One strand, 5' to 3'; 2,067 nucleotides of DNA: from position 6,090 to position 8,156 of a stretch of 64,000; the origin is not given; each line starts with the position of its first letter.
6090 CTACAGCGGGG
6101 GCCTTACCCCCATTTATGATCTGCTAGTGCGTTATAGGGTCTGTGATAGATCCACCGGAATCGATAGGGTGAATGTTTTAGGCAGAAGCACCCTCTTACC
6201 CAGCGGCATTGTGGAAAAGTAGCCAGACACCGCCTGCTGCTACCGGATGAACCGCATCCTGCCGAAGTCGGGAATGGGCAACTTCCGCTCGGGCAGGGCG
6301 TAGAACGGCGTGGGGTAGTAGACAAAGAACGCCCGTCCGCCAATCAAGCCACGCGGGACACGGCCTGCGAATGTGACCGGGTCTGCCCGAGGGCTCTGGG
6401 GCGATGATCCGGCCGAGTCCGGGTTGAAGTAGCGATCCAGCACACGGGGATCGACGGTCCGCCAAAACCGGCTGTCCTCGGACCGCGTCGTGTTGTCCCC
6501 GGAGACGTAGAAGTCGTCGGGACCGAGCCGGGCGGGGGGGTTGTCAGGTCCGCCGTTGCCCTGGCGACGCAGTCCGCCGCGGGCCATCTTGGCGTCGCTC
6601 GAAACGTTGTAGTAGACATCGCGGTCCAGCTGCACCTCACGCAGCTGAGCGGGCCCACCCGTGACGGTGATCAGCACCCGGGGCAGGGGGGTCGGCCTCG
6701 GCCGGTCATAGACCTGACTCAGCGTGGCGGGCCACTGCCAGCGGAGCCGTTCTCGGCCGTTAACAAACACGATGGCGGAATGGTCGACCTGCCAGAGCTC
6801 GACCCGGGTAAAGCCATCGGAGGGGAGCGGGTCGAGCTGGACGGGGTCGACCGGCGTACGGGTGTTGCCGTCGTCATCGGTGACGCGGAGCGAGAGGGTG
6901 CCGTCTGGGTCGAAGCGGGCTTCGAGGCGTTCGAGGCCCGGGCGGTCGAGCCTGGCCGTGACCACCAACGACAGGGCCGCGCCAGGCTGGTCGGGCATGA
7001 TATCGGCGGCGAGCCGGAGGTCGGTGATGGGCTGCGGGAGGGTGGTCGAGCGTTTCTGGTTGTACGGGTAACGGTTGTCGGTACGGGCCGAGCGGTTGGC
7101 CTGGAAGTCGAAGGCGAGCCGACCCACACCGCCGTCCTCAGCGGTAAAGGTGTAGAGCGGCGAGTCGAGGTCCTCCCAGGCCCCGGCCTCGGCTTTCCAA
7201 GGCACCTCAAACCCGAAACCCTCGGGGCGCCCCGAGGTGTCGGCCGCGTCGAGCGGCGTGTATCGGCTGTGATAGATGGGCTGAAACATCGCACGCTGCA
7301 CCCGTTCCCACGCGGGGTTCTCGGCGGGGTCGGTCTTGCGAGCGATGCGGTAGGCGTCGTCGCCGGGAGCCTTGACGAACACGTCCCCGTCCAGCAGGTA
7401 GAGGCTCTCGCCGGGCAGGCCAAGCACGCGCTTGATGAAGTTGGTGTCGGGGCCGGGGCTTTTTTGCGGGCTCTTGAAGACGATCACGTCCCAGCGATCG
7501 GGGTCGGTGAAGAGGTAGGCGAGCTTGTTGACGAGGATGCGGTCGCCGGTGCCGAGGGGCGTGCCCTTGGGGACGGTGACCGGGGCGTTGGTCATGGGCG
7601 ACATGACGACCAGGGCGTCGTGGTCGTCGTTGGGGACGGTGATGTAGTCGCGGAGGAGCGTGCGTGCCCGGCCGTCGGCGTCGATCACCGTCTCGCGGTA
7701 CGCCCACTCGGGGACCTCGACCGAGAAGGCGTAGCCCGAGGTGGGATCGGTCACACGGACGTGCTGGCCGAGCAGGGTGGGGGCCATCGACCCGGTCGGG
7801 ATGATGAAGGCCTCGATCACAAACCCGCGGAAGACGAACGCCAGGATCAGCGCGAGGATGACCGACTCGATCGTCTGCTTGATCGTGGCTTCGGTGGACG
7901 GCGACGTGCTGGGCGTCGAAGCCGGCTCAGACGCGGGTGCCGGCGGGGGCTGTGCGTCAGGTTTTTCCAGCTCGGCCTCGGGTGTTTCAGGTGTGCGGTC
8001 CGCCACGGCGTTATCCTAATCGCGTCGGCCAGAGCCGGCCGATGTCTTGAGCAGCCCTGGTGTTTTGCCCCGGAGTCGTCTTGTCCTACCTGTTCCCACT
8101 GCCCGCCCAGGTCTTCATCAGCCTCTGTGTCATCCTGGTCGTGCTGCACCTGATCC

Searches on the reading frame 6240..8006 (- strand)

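Call 67: search_protein_families(library=pfam, proteins=[window:6240-8006:-], max_evalue=0.01)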
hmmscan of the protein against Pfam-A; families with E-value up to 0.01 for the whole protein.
window:6240-8006:- (588 aa): 1 family
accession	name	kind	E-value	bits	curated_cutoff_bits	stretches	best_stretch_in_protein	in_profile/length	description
PF10502.14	Peptidase_S26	-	7.7e-25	88.2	22.9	2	151-218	37-98/168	Signal peptidase, peptidase S26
